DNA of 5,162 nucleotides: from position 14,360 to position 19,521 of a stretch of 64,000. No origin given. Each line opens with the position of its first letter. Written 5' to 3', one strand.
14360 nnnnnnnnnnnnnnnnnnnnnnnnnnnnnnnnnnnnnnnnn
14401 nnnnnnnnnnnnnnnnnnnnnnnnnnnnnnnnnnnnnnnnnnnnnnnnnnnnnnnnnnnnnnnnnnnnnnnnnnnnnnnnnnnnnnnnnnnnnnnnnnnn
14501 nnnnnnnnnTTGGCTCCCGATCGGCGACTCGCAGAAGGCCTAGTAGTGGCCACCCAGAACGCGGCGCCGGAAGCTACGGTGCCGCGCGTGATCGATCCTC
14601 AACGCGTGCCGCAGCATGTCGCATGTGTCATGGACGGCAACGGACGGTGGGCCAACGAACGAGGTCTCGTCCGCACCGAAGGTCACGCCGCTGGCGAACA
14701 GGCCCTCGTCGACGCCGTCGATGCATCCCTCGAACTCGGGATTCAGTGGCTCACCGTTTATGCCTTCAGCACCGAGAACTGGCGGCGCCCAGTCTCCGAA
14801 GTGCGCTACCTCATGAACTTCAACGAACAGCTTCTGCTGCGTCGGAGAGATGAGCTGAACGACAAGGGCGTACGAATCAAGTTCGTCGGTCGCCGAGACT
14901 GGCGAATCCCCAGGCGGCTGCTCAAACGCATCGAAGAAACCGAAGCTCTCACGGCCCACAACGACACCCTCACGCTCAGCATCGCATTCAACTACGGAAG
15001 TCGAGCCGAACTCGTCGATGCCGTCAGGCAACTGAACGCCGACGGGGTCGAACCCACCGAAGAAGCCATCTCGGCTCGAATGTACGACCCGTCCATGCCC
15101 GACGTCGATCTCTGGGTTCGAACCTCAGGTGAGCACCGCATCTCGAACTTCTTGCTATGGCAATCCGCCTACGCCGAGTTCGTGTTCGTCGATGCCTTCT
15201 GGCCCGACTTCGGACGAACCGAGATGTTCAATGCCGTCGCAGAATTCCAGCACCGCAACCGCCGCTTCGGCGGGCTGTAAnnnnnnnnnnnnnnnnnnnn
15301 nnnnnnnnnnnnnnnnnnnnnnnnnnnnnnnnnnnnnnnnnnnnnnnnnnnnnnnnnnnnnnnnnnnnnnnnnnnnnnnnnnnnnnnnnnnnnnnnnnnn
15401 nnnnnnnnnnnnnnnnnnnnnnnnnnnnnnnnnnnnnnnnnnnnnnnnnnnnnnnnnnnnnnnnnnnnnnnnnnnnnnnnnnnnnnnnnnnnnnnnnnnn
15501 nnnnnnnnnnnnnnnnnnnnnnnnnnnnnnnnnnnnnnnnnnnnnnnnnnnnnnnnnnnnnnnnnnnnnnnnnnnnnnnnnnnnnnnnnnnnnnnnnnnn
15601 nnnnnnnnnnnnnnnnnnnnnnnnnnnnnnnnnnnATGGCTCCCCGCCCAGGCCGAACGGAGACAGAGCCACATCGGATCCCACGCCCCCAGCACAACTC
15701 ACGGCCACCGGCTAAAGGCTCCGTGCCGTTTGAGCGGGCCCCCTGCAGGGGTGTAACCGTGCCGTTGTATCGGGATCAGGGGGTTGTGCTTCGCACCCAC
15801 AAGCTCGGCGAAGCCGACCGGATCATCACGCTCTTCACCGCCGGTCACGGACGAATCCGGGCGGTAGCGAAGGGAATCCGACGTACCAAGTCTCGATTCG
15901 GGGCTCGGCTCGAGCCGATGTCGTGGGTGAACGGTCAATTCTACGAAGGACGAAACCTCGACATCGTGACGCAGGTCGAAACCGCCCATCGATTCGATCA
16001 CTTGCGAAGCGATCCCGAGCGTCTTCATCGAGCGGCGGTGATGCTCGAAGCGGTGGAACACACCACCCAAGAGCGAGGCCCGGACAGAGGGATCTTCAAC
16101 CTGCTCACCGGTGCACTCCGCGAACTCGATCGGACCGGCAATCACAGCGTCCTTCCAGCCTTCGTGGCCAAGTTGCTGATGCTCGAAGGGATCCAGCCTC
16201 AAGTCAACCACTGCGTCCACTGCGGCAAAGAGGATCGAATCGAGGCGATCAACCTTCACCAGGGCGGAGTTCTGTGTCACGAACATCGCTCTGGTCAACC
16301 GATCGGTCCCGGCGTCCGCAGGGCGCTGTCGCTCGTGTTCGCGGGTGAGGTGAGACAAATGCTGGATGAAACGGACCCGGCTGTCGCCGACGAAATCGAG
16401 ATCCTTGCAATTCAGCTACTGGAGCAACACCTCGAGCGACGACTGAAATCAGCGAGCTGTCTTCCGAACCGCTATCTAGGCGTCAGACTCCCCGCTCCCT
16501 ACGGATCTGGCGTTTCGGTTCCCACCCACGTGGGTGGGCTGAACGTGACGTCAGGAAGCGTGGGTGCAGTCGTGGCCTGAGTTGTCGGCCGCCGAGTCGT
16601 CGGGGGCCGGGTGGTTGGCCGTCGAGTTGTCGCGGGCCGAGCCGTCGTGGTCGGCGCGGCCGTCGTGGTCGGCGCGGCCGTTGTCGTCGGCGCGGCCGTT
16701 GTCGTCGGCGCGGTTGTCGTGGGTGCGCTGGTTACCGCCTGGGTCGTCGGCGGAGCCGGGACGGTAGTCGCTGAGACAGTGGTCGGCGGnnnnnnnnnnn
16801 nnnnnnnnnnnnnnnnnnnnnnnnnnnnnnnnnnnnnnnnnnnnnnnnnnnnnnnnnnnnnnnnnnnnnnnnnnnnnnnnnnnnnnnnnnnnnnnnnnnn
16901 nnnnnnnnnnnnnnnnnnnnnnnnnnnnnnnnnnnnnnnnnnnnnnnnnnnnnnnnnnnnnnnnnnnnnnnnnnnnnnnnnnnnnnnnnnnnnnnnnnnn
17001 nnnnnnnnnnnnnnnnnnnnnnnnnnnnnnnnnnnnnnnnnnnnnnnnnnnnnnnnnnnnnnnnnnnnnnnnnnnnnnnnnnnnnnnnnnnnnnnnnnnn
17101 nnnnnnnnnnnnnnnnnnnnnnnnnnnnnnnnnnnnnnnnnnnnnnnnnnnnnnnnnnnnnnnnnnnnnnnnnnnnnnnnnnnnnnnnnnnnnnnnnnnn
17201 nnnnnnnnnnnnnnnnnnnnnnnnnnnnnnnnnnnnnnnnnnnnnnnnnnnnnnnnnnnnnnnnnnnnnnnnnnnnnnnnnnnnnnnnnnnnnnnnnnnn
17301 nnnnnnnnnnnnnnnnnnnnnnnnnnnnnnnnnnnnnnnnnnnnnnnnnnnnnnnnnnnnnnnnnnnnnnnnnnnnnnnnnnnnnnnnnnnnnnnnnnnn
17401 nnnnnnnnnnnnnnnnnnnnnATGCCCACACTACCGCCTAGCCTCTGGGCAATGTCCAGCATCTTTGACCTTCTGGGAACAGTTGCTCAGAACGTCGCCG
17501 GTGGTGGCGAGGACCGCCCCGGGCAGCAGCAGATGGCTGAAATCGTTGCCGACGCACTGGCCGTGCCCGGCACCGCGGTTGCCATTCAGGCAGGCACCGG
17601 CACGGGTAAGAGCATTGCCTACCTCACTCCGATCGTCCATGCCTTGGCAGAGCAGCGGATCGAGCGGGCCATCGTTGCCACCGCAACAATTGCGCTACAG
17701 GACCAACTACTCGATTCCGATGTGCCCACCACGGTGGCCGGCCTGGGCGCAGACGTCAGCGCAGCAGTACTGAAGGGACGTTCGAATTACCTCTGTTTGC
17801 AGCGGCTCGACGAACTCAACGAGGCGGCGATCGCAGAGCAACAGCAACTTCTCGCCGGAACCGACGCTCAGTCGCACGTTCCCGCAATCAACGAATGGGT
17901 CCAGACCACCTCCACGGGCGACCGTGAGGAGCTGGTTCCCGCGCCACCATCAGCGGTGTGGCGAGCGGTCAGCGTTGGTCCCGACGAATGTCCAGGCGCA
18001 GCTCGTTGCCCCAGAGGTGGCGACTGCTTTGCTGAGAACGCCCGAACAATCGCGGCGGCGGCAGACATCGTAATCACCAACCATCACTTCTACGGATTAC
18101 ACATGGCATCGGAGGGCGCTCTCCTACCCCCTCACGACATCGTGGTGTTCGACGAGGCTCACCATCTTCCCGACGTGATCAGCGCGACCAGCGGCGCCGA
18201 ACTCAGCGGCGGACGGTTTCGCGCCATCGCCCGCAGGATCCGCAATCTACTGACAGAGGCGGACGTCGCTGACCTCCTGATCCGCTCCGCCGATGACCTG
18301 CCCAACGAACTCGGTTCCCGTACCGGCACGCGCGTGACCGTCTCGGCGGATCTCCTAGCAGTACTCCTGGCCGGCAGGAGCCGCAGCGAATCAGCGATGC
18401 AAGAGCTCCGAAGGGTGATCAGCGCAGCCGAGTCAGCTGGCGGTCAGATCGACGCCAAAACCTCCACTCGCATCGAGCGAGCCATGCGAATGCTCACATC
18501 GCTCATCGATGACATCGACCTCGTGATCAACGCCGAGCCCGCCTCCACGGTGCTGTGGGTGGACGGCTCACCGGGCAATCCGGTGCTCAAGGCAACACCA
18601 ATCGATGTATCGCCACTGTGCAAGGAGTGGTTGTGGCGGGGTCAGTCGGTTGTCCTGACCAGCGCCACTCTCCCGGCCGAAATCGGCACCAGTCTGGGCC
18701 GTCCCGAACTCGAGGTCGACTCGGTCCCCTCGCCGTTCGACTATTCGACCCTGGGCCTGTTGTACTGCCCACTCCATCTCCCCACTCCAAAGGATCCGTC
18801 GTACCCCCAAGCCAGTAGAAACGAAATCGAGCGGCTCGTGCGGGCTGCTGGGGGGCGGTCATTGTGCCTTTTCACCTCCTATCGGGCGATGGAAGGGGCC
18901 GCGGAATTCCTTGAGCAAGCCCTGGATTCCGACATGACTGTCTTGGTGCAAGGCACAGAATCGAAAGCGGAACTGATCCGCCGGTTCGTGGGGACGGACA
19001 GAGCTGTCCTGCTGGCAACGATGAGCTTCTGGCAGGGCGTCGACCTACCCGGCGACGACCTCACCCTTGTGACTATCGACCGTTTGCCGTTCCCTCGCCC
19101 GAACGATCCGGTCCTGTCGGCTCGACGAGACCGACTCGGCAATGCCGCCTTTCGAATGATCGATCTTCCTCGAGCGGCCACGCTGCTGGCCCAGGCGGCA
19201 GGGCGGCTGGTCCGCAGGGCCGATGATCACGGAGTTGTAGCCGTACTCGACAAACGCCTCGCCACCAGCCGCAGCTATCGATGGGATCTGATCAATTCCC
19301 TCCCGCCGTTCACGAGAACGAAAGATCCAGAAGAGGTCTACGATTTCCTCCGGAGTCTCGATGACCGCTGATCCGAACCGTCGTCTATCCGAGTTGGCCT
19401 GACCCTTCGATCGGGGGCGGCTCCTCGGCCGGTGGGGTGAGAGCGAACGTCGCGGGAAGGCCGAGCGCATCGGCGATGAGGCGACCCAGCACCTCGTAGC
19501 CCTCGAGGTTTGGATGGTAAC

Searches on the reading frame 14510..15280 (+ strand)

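Call 18: search_protein_families(library=ncbifam, proteins=[window:14510-15280:+])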
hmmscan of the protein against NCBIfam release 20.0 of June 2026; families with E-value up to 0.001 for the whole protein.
window:14510-15280:+ (256 aa): 16 families
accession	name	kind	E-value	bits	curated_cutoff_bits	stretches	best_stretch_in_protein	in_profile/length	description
NF011404.0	PRK14829.1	equivalog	4.6e-90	301.4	372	1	18-255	16-258/260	isoprenyl transferase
NF011402.0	PRK14827.1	equivalog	1e-81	274.5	535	1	20-254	55-294/296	decaprenyl diphosphate synthase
NF011408.0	PRK14834.1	equivalog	1.4e-78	263.8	348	1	22-256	6-246/252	isoprenyl transferase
NF011405.0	PRK14830.1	equivalog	1.7e-78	263.7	304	1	24-256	13-251/251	undecaprenyl pyrophosphate synthase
NF011406.0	PRK14831.1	subfamily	4.6e-78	261.9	375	1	15-256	5-252/256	undecaprenyl pyrophosphate synthase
TIGR00055.1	uppS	equivalog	5.7e-72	241.8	109.55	1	33-254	1-228/228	polyprenyl diphosphate synthase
NF011412.0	PRK14839.1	equivalog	1e-71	241.1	334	1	35-256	11-229/240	di-trans,poly-cis-decaprenylcistransferase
NF011414.0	PRK14841.1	equivalog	3.4e-70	236.3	401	1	32-256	2-230/233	isoprenyl transferase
NF011407.0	PRK14833.1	equivalog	1.8e-69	234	325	1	33-256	4-232/233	di-trans,poly-cis-decaprenylcistransferase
NF011411.0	PRK14838.1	equivalog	1.7e-64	217.4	417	1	27-254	6-237/244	isoprenyl transferase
NF011415.0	PRK14842.1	equivalog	1.5e-63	214.4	360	1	32-256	7-238/241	isoprenyl transferase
NF007596.1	PRK10240.1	equivalog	3.8e-60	203.3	418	1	29-255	11-243/251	(2E,6E)-farnesyl-diphosphate-specific ditrans,polycis-undecaprenyl-diphosphate synthase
NF011409.0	PRK14835.1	equivalog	2.8e-56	190.9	425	1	31-254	43-278/279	isoprenyl transferase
NF011413.0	PRK14840.1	equivalog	2.1e-53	181.5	410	1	27-254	12-249/250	isoprenyl transferase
NF011403.0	PRK14828.1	equivalog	4.7e-52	176.9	348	1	24-254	19-257/258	isoprenyl transferase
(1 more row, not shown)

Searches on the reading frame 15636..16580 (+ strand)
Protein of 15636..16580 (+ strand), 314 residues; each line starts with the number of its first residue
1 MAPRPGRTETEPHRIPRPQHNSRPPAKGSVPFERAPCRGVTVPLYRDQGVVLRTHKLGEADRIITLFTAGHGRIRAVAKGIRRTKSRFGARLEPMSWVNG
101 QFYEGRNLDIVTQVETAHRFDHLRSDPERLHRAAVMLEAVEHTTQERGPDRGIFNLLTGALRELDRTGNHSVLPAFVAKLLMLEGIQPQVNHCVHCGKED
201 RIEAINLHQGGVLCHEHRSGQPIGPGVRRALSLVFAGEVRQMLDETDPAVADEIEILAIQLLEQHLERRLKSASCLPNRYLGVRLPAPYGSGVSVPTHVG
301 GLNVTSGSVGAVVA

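Call 18: search_protein_families(library=ncbifam, proteins=[window:15636-16580:+])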
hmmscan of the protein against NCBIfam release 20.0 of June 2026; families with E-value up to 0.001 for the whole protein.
window:15636-16580:+ (314 aa): 1 family
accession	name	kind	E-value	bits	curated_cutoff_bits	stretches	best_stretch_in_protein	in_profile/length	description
TIGR00613.1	reco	equivalog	3.4e-46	157.6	48.7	1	46-276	2-236/239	DNA repair protein RecO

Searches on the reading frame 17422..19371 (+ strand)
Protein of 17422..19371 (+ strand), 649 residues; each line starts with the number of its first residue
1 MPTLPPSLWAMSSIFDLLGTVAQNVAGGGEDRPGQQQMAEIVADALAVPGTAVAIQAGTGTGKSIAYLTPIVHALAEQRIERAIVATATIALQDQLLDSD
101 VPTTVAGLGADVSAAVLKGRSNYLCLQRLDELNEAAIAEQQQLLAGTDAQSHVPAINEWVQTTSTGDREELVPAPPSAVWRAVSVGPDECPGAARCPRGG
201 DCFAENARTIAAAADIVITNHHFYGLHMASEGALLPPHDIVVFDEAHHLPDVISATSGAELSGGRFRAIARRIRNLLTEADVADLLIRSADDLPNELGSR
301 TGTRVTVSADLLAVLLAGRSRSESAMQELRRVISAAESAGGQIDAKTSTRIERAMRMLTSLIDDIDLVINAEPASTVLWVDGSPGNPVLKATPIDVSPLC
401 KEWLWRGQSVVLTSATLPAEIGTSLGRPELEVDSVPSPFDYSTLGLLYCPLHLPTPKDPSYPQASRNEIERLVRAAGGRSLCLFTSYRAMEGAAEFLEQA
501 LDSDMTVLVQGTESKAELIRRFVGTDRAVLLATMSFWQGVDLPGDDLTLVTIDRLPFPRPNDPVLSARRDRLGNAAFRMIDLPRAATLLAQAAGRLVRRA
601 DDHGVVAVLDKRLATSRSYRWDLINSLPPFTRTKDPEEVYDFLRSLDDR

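Call 18: search_protein_families(library=ncbifam, proteins=[window:17422-19371:+])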
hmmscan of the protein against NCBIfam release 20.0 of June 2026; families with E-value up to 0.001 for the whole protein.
window:17422-19371:+ (649 aa): 8 families
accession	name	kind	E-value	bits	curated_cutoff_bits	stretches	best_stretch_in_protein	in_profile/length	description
NF053712.1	repair_DEAH_YoaA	equivalog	1.6e-146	489.6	680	1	15-643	4-629/630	DNA repair helicase YoaA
NF005981.0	PRK08074.1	equivalog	2.5e-98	330.2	789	2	328-637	589-918/931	ATP-dependent DNA helicase DinG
NF008729.0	PRK11747.1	equivalog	1.6e-92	311.2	598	2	370-634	422-701/703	ATP-dependent DNA helicase DinG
TIGR01407.1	dinG_rel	hypoth_equivalog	8e-75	252.7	547.7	2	399-635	626-875/889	putative DnaQ family exonuclease/DinG family helicase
NF005569.0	PRK07246.1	equivalog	5.3e-29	101.1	794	2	468-626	639-796/820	bifunctional DnaQ family exonuclease/ATP-dependent helicase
TIGR03117.2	cas_csf4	equivalog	1.1e-24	86.7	400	2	30-168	128-252/800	type IV CRISPR-associated DEAD/DEAH-box helicase Csf4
TIGR00604.1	rad3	subfamily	1.1e-08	34.2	246.95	0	588-616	651-679/706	DNA repair helicase (rad3)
TIGR03817.1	DECH_helic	hypoth_equivalog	1.6e-06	26.7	874.1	1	24-96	28-98/742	helicase/secretion neighborhood putative DEAH-box helicase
